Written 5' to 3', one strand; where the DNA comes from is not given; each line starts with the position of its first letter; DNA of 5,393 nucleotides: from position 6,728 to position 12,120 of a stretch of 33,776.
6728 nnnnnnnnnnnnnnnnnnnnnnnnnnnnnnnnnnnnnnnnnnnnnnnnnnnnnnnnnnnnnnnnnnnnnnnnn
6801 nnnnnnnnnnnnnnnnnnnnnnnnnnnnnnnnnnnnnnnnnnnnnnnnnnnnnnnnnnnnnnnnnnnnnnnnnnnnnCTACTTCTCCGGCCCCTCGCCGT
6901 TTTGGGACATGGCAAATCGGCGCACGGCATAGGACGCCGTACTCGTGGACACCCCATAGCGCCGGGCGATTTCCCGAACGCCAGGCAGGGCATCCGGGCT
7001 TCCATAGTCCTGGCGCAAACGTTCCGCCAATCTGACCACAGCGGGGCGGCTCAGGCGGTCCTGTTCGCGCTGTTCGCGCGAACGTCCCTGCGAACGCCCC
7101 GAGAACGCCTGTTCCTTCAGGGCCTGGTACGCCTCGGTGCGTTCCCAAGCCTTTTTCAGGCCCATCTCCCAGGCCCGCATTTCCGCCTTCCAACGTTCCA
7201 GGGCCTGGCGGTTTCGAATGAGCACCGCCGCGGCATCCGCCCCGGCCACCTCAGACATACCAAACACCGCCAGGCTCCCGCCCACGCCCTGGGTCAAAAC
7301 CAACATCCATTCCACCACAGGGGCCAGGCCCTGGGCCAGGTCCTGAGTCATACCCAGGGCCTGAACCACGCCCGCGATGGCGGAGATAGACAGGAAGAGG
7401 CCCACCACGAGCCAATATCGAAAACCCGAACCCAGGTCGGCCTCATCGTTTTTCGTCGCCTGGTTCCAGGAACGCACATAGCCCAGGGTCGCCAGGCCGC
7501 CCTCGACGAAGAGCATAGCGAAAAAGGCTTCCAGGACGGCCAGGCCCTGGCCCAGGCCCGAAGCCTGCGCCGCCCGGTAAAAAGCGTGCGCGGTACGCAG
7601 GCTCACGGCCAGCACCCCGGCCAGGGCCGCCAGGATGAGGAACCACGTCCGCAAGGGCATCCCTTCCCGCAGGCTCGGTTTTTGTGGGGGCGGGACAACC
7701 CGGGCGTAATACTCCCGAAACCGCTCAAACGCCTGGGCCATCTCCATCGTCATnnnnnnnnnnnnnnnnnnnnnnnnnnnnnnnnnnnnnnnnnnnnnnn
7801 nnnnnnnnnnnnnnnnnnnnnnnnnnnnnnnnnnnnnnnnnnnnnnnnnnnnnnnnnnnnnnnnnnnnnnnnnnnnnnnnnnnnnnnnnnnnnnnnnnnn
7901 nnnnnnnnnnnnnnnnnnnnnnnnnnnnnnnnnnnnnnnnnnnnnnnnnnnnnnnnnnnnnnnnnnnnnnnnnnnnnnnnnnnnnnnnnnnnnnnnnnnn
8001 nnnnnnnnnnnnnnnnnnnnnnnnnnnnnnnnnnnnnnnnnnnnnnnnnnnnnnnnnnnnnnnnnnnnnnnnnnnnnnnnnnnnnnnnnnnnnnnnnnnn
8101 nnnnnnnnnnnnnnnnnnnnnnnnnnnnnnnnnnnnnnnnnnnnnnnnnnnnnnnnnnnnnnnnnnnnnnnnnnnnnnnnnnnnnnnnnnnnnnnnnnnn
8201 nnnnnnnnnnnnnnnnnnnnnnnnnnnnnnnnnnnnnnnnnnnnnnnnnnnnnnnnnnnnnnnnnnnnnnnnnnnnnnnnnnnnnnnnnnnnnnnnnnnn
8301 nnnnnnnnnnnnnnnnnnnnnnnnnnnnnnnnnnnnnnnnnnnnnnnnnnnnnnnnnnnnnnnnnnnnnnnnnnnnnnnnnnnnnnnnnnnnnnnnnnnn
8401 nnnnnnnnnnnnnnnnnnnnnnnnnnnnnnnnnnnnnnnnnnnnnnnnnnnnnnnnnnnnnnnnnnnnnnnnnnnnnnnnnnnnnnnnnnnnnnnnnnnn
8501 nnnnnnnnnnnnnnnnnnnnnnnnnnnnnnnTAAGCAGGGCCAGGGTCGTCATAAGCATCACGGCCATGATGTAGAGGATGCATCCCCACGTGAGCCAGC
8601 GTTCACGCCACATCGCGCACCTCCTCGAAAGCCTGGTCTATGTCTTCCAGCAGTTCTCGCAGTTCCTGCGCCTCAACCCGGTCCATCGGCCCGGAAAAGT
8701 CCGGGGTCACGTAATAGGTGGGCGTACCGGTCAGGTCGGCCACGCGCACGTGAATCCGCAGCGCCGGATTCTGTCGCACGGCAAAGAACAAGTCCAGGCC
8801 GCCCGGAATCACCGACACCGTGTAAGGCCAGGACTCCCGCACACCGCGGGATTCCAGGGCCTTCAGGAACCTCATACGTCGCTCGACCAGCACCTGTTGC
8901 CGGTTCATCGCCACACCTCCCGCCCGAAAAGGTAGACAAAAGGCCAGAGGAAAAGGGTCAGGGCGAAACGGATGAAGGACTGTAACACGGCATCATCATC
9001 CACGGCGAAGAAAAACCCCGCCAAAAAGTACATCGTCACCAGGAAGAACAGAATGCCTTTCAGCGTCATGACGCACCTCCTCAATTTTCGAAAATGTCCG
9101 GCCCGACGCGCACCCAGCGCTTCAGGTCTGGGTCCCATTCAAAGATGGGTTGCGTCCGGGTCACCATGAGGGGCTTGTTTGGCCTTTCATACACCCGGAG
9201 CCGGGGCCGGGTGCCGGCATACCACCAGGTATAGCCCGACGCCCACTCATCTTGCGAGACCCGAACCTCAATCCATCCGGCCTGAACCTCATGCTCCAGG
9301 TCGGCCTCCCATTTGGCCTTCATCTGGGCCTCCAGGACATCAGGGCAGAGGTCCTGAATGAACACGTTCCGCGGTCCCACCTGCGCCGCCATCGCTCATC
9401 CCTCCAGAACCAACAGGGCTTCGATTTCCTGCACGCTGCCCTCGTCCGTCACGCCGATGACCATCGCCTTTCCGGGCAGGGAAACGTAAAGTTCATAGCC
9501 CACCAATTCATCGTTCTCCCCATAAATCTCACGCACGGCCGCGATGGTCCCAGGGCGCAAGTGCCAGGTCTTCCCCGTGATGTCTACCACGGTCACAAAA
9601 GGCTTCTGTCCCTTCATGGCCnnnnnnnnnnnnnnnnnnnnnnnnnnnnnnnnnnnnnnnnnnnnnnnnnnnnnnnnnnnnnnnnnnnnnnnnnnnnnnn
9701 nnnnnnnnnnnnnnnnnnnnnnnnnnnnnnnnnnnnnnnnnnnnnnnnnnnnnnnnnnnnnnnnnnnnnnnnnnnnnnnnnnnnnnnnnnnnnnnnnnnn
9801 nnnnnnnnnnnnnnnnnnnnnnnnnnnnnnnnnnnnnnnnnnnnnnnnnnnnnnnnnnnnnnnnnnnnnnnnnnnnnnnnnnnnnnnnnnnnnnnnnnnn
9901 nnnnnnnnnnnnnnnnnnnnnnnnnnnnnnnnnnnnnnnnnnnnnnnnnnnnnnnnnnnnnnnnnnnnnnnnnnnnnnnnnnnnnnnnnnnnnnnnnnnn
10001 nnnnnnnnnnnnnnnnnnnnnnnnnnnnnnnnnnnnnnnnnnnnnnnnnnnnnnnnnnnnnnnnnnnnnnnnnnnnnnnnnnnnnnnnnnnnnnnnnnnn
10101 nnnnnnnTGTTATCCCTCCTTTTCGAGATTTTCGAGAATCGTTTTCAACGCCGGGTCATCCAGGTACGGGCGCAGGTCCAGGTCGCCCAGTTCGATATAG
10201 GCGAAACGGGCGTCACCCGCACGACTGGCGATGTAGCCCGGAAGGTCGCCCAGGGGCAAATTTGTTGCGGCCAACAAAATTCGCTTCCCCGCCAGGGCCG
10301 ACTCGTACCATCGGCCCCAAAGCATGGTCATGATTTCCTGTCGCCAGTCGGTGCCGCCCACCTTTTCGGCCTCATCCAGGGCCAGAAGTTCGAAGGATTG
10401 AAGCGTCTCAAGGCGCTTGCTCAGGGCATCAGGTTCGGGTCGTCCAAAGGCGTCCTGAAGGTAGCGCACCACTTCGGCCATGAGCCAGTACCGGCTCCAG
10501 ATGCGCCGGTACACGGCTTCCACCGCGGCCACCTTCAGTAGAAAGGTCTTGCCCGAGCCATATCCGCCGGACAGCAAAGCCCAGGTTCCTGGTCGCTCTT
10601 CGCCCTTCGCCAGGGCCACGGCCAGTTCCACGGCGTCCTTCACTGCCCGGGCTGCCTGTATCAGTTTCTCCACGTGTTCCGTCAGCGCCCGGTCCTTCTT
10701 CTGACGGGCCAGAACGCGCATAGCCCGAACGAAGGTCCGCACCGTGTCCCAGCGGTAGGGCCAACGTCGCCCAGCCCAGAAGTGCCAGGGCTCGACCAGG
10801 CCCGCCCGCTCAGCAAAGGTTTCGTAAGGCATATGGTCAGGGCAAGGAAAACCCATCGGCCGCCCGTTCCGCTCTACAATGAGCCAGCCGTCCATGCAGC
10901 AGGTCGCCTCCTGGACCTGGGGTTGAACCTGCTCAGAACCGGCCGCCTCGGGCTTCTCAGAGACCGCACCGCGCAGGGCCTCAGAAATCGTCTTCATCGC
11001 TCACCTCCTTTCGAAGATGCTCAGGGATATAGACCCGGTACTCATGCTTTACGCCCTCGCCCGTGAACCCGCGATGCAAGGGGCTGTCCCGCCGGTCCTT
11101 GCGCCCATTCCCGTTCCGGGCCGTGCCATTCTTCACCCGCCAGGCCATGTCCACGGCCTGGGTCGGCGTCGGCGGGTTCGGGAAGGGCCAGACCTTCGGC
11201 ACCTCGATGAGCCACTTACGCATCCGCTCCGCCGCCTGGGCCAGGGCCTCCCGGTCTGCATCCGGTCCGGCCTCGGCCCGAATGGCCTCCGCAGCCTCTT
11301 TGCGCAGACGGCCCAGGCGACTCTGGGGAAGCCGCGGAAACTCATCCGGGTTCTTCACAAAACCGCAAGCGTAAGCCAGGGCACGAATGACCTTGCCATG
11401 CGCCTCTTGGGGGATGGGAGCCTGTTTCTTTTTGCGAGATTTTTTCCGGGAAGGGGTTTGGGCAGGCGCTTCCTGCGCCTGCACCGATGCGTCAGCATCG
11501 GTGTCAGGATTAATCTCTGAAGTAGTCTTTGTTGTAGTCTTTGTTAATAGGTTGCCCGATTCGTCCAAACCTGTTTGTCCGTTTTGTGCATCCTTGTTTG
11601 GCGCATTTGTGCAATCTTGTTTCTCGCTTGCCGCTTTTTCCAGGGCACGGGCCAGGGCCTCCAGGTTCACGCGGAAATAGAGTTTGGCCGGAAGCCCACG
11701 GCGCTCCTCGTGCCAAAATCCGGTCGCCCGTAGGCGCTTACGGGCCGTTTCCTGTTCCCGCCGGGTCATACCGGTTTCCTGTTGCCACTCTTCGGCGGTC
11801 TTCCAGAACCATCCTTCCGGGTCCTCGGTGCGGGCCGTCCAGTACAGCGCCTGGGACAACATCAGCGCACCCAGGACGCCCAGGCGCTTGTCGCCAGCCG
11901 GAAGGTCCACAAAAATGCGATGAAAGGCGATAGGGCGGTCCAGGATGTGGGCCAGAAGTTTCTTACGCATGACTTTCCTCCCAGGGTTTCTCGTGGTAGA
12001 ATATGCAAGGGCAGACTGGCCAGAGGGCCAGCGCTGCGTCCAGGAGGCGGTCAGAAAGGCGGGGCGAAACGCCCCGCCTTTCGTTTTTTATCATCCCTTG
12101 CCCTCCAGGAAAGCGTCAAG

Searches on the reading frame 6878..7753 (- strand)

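Call 23: search_protein_families(library=pfam, proteins=[window:6878-7753:-], max_evalue=0.01)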
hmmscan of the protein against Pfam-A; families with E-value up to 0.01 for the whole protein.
window:6878-7753:- (291 aa): 3 families
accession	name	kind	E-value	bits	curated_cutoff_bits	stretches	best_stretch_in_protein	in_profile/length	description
PF13384.12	HTH_23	-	0.00035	20.7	24.6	0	259-281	20-42/50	Homeodomain-like domain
PF00392.27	GntR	-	0.0011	19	27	1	241-279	8-47/64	Bacterial regulatory proteins, gntR family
PF12802.13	MarR_2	-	0.0039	17.8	27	0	259-280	23-44/61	MarR family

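Call 24: search_protein_families(library=phrogs, proteins=[window:6878-7753:-], max_evalue=0.01)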
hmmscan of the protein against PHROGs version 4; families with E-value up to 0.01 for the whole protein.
window:6878-7753:- (291 aa): 2 families
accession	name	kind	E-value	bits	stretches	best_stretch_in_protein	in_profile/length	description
phrog_33520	-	unknown function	0.0058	17.7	0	178-219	143-184/262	-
phrog_10724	-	unknown function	0.0069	16.8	1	237-279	7-54/253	-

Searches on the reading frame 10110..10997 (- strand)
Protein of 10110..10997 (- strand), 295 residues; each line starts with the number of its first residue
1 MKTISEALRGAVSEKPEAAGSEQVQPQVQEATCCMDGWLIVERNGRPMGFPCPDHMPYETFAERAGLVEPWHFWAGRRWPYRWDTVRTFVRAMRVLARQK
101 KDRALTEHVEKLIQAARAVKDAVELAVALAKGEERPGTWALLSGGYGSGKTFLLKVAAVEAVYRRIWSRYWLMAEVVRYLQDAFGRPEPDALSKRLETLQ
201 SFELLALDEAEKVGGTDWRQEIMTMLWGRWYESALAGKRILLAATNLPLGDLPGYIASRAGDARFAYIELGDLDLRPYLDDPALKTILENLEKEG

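Call 23: search_protein_families(library=pfam, proteins=[window:10110-10997:-], max_evalue=0.01)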
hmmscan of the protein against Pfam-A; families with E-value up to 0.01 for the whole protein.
window:10110-10997:- (295 aa): 3 families
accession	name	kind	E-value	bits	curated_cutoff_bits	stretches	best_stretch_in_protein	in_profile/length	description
PF25199.1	nSTAND_NTPase5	-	2e-06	28.1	34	1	113-213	18-108/145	Novel STAND NTPase 5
PF10923.14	BrxC_BrxD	-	0.0054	16.1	22.2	0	136-165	48-77/414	BREX system ATP-binding protein BrxC/D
PF00004.35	AAA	-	0.0092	16.9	21.2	0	141-248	2-111/131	ATPase family associated with various cellular activities (AAA)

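Call 24: search_protein_families(library=phrogs, proteins=[window:10110-10997:-], max_evalue=0.01)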
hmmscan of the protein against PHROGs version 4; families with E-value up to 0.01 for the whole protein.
window:10110-10997:- (295 aa): 2 families
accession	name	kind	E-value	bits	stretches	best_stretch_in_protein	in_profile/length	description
phrog_50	-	DNA, RNA and nucleotide metabolism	4.6e-08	33.6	1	110-260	351-489/570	DnaC-like helicase loader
phrog_3277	-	DNA, RNA and nucleotide metabolism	0.00012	23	1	140-261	13-135/168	DnaC-like helicase loader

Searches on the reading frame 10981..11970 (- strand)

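Call 23: search_protein_families(library=pfam, proteins=[window:10981-11970:-], max_evalue=0.01)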
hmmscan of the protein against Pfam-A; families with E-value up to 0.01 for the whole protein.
window:10981-11970:- (329 aa): 0 families

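Call 24: search_protein_families(library=phrogs, proteins=[window:10981-11970:-], max_evalue=0.01)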
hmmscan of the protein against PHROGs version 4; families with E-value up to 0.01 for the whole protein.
window:10981-11970:- (329 aa): 8 families
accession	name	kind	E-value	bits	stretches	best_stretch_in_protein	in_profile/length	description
phrog_9773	-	DNA, RNA and nucleotide metabolism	7.4e-42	145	1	5-187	5-192/288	replication initiation O-like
phrog_1347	-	unknown function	1.1e-27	97.9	1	8-156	5-145/417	-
phrog_678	-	DNA, RNA and nucleotide metabolism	6.9e-14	53.1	1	26-185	74-214/346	replication initiation O-like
phrog_6493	-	DNA, RNA and nucleotide metabolism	2.2e-11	44.6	1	32-158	24-151/261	DnaD-like helicase loader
phrog_428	-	DNA, RNA and nucleotide metabolism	3.6e-09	37.3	1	27-170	100-224/455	replication initiation protein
phrog_270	-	DNA, RNA and nucleotide metabolism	1.5e-06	28.8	1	39-174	49-188/383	replication initiation protein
phrog_345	-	DNA, RNA and nucleotide metabolism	3e-06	28.1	1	35-182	47-197/297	replication initiation O-like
phrog_391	-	DNA, RNA and nucleotide metabolism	6.8e-05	23.7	1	50-178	32-182/298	replication initiation O-like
